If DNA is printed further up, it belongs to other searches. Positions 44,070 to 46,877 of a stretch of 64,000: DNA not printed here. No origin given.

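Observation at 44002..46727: Structured 218-bp leader with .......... direct repeats ahead of an 835-aa secreted protein of unknown function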

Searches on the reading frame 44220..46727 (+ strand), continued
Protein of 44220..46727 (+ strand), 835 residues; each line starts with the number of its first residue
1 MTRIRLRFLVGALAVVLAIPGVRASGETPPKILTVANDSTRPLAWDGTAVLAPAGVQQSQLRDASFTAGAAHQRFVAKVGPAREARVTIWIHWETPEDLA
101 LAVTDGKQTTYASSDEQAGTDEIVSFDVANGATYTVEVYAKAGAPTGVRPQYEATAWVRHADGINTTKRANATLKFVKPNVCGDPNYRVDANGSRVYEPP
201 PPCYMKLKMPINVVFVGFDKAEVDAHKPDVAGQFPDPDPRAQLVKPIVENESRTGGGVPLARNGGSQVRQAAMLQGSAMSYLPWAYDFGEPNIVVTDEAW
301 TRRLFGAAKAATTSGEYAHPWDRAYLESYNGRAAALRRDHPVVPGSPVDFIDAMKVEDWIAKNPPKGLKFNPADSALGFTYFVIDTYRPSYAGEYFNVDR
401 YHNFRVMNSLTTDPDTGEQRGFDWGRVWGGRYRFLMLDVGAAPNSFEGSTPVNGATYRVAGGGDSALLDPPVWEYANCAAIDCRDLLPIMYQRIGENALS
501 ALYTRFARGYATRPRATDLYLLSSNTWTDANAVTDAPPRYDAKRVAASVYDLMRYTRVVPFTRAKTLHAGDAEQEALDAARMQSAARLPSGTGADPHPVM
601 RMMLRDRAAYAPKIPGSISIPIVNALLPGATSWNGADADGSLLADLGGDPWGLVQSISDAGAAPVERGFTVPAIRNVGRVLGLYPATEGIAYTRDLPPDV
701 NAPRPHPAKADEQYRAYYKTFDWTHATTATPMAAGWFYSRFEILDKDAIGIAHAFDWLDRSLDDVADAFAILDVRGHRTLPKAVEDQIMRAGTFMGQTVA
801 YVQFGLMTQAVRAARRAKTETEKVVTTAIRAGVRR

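Call 47: find_related_loci(query=A1, collection=genome_contigs, flank=4000)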
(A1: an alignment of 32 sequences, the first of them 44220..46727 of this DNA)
Query A1 (835 aa) in genome_contigs; peptide patterns used: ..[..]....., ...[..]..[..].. (x = any residue, [..] = any of these).
103 stretches matched a pattern; 22 encode a relative of the query (tblastn E <= 1e-3); 22 distinct loci.
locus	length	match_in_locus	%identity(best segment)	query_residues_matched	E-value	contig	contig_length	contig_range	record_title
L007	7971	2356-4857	86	1-835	0e+0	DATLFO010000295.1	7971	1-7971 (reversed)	MAG TPA_asm: Actinomycetota bacterium isolate SMAG_U13590 k141_27978, whole genome shotgun sequence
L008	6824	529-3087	52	1-830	0e+0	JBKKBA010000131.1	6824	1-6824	MAG: Actinomycetota bacterium isolate swi_bin.332 S1Ck127_7635310_flag_1_multi_5.0000_len_6824, whole genome shotgun seq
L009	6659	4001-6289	38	4-785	2e-157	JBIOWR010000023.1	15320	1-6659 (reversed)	MAG: Actinomycetota bacterium isolate MAG077 k127_1234867, whole genome shotgun sequence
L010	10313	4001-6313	36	42-817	5e-148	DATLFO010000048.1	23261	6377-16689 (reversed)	MAG TPA_asm: Actinomycetota bacterium isolate SMAG_U13590 k141_80213, whole genome shotgun sequence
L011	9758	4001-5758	29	208-770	7e-50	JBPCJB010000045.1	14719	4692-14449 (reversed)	MAG: Gaiellaceae bacterium isolate TH_ant_mag_15 S1Ck127_3475319_flag_0_multi_8.9945_len_14719, whole genome shotgun seq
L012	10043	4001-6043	28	97-781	3e-49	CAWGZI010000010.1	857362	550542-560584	MAG: uncultured Gaiellaceae bacterium isolate MFD09206.bin.2.203 genome assembly, contig: contig_3071, whole genome shot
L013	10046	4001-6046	28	97-781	7e-48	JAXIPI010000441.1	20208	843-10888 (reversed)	MAG: Gaiellaceae bacterium isolate Fractures_MAG_15 c_000000010709, whole genome shotgun sequence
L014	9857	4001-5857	27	209-784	5e-47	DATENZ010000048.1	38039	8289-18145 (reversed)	MAG TPA_asm: Gaiellaceae bacterium isolate SMAG_U8982 k141_1141125, whole genome shotgun sequence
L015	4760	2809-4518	30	208-753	3e-44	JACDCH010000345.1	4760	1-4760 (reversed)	MAG: Acidimicrobiia bacterium isolate MGR_bin303 SD2897-2912_k127_1617260, whole genome shotgun sequence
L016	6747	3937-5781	27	210-781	2e-43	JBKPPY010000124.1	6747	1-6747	MAG: Actinomycetota bacterium isolate GS_EKS_MAG_00090 GS_EKS_000003320871, whole genome shotgun sequence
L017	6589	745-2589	26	210-781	7e-43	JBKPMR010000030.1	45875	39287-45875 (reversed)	MAG: Actinomycetota bacterium isolate GS_HAYS_MAG_00061 GS_HAYS_000001334135, whole genome shotgun sequence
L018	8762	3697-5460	28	207-769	4e-42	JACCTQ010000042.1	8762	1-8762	MAG: Actinomycetota bacterium isolate MGR_bin78 SD2897-2912_k127_3718492, whole genome shotgun sequence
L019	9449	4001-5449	30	97-587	1e-41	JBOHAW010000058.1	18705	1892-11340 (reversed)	MAG: Gaiellaceae bacterium isolate SC-S_metawrap_bin.4 k127_5607359, whole genome shotgun sequence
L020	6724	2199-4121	24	282-831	5e-41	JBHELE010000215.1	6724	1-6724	MAG: Actinomycetota bacterium isolate S1_bin.2.orig S1_k141_1610087, whole genome shotgun sequence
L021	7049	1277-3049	28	205-762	2e-40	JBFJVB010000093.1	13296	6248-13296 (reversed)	MAG: Oceanococcus sp. isolate Mix_sand19.2022.05.D.76 k141_2397105_length_13296_cov_15.2391, whole genome shotgun sequen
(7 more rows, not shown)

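Call 50: find_encoding_contigs(protein=P0027, flank=8000, max_places=2)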
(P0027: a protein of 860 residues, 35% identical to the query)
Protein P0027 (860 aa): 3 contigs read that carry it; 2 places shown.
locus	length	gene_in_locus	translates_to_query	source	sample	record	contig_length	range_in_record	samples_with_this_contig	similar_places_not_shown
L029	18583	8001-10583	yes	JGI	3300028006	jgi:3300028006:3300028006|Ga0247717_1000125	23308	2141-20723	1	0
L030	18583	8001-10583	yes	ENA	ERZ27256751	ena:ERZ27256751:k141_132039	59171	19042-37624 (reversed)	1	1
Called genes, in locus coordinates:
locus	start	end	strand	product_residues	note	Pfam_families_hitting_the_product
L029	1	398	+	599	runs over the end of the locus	PF13458:Peripla_BP_6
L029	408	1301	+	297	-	PF02653:BPD_transp_2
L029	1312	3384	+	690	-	PF02653:BPD_transp_2, PF00005:ABC_tran, PF13304:AAA_21 (faint), PF12399:BCA_ABC_TP_C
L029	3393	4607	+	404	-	PF00005:ABC_tran, PF13304:AAA_21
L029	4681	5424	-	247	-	PF04203:Sortase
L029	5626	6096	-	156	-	PF01243:PNPOx_N, PF12900:Pyridox_ox_2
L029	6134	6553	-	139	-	PF13400:Tad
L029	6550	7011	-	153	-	PF07811:TadE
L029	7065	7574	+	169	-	-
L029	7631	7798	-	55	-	PF14029:DUF4244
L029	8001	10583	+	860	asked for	-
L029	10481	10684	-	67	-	-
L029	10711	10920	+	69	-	PF07311:Dodecin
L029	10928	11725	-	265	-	PF00482:T2SSF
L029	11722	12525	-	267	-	PF00482:T2SSF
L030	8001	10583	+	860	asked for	-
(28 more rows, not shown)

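Call 51: find_encoding_contigs(protein=P0030, flank=8000, max_places=1)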
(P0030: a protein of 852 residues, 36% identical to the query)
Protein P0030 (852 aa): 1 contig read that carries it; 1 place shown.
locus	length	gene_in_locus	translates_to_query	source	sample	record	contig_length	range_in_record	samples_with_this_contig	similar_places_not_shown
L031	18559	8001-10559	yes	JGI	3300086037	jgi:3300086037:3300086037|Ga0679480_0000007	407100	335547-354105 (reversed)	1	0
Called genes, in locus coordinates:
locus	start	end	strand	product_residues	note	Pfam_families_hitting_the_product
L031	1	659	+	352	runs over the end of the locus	PF11104:PilM_2, PF06723:MreB_Mbl (faint), PF14450:FtsA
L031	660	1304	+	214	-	-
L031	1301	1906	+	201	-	PF04612:T2SSM (faint), PF04350:PilO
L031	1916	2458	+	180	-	-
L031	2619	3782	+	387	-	PF01264:Chorismate_synt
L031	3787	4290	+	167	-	PF13671:AAA_33 (faint), PF01202:SKI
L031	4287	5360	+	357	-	PF00465:Fe-ADH (weak), PF13685:Fe-ADH_2, PF01761:DHQ_synthase, PF24621:DHQS_C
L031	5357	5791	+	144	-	PF01220:DHquinase_II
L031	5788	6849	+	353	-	PF01321:Creatinase_N, PF00557:Peptidase_M24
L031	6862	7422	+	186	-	PF08207:EFP_N, PF01132:EFP, PF09285:Elong-fact-P_C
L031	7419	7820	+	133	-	PF01029:NusB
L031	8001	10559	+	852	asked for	-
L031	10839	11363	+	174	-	PF00156:Pribosyltran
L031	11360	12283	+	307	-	PF02729:OTCace_N, PF00185:OTCace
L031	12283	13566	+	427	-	PF01979:Amidohydro_1, PF07969:Amidohydro_3 (weak), PF12890:DHOase, PF07969:Amidohydro_3 (weak)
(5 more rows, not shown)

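Call 52: find_encoding_contigs(protein=P0028, flank=8000, max_places=1)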
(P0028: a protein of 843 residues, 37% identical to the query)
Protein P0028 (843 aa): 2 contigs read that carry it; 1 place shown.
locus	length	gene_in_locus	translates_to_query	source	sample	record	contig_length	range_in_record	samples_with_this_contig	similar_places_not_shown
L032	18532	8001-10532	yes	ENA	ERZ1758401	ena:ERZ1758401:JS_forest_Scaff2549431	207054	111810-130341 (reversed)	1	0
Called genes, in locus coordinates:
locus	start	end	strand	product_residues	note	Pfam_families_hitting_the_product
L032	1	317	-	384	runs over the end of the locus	PF08442:ATP-grasp_2, PF13549:ATP-grasp_5, PF24948:Citrate_synth_N, PF00549:Ligase_CoA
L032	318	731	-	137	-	PF02310:B12-binding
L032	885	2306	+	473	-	PF01039:Carboxyl_trans, PF03255:ACCA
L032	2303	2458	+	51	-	-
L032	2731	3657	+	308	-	PF24096:DUF7379 (weak), PF00561:Abhydrolase_1, PF01674:Lipase_2, PF02089:Palm_thioest, PF05057:DUF676 (weak), PF12697:Abhydrolase_6, PF07819:PGAP1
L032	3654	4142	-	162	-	PF02308:MgtC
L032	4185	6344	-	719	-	PF00580:UvrD-helicase, PF13245:AAA_19, PF13604:AAA_30 (faint), PF01443:Viral_helicase1 (faint), PF13361:UvrD_C, PF13538:UvrD_C_2, PF21196:PcrA_UvrD_tudor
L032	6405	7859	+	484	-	PF13231:PMT_2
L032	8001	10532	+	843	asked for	-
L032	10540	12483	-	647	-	-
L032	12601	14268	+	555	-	PF13231:PMT_2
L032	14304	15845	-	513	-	PF00117:GATase, PF07722:Peptidase_C26 (weak), PF02540:NAD_synthase (weak), PF03054:tRNA_Me_trans (faint), PF06508:QueC (faint), PF00958:GMP_synt_C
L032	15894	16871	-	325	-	PF00512:HisKA, PF02518:HATPase_c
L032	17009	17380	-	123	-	PF00072:Response_reg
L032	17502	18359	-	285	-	-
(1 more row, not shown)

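Call 53: find_encoding_contigs(protein=P0016, flank=8000, max_places=1)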
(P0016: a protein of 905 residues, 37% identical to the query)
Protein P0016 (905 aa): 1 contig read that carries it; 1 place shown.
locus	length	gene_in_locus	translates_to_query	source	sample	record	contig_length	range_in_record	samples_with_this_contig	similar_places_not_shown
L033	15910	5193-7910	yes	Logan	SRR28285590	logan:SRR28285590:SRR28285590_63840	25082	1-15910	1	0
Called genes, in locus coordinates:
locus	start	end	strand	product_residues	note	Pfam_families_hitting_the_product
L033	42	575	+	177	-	-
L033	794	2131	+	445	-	PF15902:Sortilin-Vps10 (faint)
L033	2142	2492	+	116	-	PF04075:F420H2_quin_red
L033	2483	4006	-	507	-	PF00070:Pyr_redox (faint), PF01266:DAO, PF01593:Amino_oxidase, PF01946:Thi4 (weak), PF07992:Pyr_redox_2 (faint), PF12831:FAD_oxidored, PF13450:NAD_binding_8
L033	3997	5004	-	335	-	PF13487:HD_5, PF01966:HD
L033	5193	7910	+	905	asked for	-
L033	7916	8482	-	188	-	-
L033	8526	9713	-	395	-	-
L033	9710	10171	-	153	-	PF04542:Sigma70_r2, PF08281:Sigma70_r4_2, PF04545:Sigma70_r4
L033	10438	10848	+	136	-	PF00127:Copper-bind (weak)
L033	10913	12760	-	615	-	-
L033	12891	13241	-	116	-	PF02452:PemK_toxin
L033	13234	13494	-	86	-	-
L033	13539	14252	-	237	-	PF00440:TetR_N, PF19344:TetR_C_32 (faint), PF21943:TetR_C_46 (weak)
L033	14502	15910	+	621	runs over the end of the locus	-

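Call 60: fold_search(model_id=the predicted structure, library=pdb)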
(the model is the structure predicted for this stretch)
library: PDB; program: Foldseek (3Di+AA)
matches with E <= 10: 1185; with E <= 0.001: 16
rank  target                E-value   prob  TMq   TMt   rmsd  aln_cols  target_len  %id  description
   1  8imx_S                1.1e-08  1.00  0.28  0.41  11.7       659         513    9  Cryo-EM structure of GPI-T with a chimeric GPI-anchored protein (released 2023-08-16)
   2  7w72_S                4.1e-08  1.00  0.29  0.43  11.9       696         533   11  Structure of a human glycosylphosphatidylinositol (GPI) transamidase (released 2022-02-16)
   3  9ub7_D                2.5e-05  1.00  0.25  0.39  11.2       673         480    9  Structure of glycosylphosphatidylinositol transamidase,state 1 (released 2026-04-08)
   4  3afg_B                7.1e-05  1.00  0.10  0.15   4.3       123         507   15  Crystal structure of ProN-Tk-SP from Thermococcus kodakaraensis (released 2010-08-04)
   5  3afg_A                1.4e-04  1.00  0.10  0.16   4.4       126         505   14  Crystal structure of ProN-Tk-SP from Thermococcus kodakaraensis (released 2010-08-04)
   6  9ues_B                2.6e-04  1.00  0.10  0.20   3.5       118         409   18  Crystal structure of an inactive TKSP mutant in complex with the TKS propeptide (released 2026-02-18)
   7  5sv5                  2.6e-04  1.00  0.10  0.63   4.6       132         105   13  1.0 Angstrom Crystal Structure of pre-Peptidase C-terminal Domain of Collagenase from Bacillus anthracis. (released 2016-08-17)
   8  1wmd                  2.7e-04  1.00  0.08  0.15  11.3       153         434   15  Crystal Structure of alkaline serine protease KP-43 from Bacillus sp. KSM-KP43 (1.30 angstrom, 100 K) (released 2004-09-14)
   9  7kp4_B                3.2e-04  1.00  0.10  0.51   6.2       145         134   10  Crystal structure of human claudin-4 in complex with Clostridium perfringens enterotoxin C-terminal domain (released 2020-12-09)
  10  3jqw_C                3.4e-04  1.00  0.10  0.56   8.4       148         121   14  Crystal structure of Clostridium histolyticum colH collagenase collagen-binding domain 3 at 2 Angstrom resolution in p (released 2010-09-29)
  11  4jdo_C                5.4e-04  1.00  0.10  0.31   7.0       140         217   14  Secreted chlamydial protein pgp3, coiled-coil deletion (released 2013-06-05)
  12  9i0y_0                6.4e-04  1.00  0.09  0.43   6.3       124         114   14  Recombinant Ena2A fibers (released 2025-03-12)
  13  3jqw_A                6.7e-04  1.00  0.10  0.55   7.7       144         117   11  Crystal structure of Clostridium histolyticum colH collagenase collagen-binding domain 3 at 2 Angstrom resolution in p (released 2010-09-29)
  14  7vrn_I                9.4e-04  0.85  0.07  0.13  12.2       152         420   11  Structure of infectious bursal disease virus Gt strain (released 2022-03-30)
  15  9i0y_a                9.9e-04  0.99  0.09  0.44   5.9       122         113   15  Recombinant Ena2A fibers (released 2025-03-12)
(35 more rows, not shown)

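Call 71: search_protein_families(library=pfam, proteins=[P0061, P0064, P0066, P0045, P0046], max_evalue=10)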
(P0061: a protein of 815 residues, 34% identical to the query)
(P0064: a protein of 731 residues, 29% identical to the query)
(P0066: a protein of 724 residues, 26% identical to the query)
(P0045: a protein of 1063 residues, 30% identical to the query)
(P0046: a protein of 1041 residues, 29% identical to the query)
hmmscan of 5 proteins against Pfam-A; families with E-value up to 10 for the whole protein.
P0061 (815 aa): 6 families
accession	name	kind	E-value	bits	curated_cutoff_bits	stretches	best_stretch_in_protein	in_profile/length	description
PF13583.11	Reprolysin_4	-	0.0064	16.6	22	1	530-583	135-176/203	Metallo-peptidase family M12B Reprolysin-like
PF13582.12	Reprolysin_3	-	0.014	16.4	22.4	1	494-547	79-122/123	Metallo-peptidase family M12B Reprolysin-like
PF00413.30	Peptidase_M10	-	0.019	15.3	24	1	527-550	104-127/159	Matrixin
PF25483.1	DUF7906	-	0.023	15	27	1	242-309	109-166/215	Domain of unknown function (DUF7906)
PF13688.12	Reprolysin_5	-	0.054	14.1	27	1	534-584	144-188/196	Metallo-peptidase family M12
PF13574.12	Reprolysin_2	-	0.2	12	27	1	533-557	127-147/195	Metallo-peptidase family M12B Reprolysin-like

P0064 (731 aa): 1 family
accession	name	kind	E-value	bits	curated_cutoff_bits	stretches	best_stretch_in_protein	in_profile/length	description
PF25483.1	DUF7906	-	3.6e-05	24.2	27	1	155-245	83-165/215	Domain of unknown function (DUF7906)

P0066 (724 aa): 2 families
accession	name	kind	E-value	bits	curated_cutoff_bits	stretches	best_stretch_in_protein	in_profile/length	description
PF25483.1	DUF7906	-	0.008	16.5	27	1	145-234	84-167/215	Domain of unknown function (DUF7906)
PF00413.30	Peptidase_M10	-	0.12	12.7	24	1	436-458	105-127/159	Matrixin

P0045 (1063 aa): 0 families

P0046 (1041 aa): 0 families
